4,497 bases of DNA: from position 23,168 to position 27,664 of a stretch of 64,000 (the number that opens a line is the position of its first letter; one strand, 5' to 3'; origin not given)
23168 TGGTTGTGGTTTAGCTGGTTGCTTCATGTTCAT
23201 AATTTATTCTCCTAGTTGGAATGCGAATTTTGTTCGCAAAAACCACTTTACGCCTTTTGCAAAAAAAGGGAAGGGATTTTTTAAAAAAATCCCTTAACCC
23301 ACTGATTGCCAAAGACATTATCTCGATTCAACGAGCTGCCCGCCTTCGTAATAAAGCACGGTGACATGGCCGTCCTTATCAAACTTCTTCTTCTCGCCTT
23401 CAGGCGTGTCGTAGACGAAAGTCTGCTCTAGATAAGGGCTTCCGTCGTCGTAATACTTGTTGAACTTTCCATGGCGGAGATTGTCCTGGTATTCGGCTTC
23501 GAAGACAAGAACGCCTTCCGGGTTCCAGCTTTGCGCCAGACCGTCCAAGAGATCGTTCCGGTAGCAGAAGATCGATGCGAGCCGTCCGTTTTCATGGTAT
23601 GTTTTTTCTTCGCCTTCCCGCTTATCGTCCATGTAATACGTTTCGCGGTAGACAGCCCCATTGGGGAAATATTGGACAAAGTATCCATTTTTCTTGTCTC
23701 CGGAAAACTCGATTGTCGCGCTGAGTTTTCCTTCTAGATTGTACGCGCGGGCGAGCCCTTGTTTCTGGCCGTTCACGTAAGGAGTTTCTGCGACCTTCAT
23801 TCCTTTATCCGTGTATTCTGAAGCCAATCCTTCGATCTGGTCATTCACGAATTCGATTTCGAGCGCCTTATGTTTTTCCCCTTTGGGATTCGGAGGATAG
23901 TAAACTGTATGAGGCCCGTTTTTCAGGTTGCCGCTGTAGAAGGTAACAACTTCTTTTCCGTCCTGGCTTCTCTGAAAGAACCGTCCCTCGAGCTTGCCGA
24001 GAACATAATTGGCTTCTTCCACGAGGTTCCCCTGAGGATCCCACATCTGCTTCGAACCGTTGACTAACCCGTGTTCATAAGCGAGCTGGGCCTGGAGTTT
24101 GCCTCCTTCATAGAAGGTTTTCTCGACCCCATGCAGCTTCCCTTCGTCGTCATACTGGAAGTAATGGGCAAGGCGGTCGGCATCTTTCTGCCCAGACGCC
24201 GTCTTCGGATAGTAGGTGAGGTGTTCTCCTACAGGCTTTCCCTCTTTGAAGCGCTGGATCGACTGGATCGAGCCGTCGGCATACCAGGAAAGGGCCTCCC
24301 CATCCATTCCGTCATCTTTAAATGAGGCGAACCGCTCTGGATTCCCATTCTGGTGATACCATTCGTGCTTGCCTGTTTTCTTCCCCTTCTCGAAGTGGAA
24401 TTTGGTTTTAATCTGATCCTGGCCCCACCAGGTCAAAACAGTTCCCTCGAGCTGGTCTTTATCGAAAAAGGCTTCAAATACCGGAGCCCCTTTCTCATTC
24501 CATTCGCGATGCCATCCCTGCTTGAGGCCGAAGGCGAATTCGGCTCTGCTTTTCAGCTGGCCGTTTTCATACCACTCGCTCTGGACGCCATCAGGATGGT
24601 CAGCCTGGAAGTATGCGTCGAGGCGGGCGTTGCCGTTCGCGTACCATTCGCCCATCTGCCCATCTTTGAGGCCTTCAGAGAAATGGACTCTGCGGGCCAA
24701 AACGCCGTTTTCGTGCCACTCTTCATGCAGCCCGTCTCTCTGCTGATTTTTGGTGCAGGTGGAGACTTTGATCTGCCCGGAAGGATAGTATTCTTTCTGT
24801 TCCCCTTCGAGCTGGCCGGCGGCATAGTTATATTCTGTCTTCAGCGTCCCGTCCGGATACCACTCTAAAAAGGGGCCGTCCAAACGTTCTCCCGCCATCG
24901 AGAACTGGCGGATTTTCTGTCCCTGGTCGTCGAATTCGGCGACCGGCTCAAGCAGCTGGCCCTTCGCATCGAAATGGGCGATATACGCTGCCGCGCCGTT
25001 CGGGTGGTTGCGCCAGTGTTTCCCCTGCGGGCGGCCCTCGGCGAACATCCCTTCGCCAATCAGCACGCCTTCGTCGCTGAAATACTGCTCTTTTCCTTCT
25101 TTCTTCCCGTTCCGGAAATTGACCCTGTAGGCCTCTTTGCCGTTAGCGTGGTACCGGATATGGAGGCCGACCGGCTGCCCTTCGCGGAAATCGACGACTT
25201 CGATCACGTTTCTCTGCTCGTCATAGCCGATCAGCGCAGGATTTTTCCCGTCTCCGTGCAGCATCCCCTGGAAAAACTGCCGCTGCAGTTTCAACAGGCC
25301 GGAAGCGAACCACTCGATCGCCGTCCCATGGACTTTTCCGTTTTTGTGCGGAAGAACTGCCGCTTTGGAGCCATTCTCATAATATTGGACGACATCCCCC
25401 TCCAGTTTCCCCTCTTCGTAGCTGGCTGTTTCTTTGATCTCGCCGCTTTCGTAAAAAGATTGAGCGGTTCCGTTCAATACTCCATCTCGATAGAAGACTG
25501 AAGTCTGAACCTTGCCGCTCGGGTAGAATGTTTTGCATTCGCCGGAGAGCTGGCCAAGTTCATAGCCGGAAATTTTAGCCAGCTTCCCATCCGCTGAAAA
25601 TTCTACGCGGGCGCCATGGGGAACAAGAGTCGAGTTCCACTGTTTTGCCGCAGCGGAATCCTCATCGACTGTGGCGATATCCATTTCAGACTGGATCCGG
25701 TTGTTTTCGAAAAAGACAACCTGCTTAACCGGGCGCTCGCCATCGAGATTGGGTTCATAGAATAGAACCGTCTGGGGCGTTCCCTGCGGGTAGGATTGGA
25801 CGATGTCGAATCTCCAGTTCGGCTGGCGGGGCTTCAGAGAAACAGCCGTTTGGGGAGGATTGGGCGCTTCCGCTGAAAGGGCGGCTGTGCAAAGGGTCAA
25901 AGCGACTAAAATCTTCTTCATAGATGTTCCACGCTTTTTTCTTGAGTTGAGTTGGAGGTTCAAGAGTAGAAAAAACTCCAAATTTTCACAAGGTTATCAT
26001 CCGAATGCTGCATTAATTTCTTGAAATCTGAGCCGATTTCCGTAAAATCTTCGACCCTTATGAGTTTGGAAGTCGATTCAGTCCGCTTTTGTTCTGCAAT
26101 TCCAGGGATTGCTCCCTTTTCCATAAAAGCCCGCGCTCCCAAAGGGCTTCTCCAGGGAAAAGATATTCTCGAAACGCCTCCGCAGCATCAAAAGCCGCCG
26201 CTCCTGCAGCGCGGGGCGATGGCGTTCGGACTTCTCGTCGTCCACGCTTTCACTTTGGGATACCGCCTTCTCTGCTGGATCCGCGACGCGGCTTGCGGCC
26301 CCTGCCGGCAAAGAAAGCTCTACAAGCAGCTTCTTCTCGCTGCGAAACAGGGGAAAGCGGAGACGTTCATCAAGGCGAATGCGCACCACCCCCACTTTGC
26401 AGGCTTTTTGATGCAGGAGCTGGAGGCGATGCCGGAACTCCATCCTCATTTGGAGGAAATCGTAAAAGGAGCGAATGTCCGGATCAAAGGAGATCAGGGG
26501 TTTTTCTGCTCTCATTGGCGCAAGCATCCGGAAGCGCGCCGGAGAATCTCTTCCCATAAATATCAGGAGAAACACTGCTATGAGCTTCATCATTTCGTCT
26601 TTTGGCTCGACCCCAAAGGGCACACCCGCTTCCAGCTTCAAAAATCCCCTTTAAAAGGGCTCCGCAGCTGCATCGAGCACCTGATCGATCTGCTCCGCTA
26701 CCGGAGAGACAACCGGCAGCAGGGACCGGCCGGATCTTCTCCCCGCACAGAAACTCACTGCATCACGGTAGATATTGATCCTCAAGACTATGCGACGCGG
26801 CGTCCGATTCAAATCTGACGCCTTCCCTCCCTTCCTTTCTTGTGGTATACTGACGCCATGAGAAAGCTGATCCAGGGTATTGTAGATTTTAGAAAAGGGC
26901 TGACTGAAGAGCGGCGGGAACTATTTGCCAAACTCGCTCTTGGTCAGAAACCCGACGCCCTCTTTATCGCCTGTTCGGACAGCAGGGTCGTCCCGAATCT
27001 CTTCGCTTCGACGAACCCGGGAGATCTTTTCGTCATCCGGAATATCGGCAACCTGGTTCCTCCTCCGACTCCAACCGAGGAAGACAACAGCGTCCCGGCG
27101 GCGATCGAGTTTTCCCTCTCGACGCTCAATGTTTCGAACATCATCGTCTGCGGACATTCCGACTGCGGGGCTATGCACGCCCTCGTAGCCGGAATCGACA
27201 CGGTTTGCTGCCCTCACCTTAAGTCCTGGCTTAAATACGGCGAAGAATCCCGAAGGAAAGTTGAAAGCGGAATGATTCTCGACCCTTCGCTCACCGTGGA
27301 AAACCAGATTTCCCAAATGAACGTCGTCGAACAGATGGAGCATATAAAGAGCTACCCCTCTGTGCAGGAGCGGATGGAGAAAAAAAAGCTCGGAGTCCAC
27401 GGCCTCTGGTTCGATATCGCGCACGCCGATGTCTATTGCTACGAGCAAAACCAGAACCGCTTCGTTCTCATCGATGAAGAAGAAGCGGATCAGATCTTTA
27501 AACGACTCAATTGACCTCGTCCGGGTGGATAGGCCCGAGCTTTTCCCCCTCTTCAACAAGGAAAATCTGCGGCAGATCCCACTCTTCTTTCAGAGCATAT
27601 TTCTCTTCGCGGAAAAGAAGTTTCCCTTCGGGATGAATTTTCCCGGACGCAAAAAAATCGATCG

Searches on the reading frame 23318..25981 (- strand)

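Call 33: search_protein_families(library=pfam, proteins=[window:23318-25981:-], max_evalue=0.0001)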
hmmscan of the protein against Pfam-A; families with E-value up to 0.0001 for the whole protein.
window:23318-25981:- (887 aa): 1 family
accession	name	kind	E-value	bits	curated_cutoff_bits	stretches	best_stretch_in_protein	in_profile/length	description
PF07661.19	MORN_2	-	1.7e-58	188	29.6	0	391-412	1-22/22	MORN repeat variant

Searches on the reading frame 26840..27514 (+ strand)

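Call 33: search_protein_families(library=pfam, proteins=[window:26840-27514:+], max_evalue=0.0001)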
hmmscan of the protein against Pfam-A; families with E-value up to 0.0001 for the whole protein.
window:26840-27514:+ (224 aa): 1 family
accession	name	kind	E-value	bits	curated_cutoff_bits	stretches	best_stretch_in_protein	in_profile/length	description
PF00484.24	Pro_CA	-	4.1e-45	154.3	25.7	1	40-197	1-155/156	Carbonic anhydrase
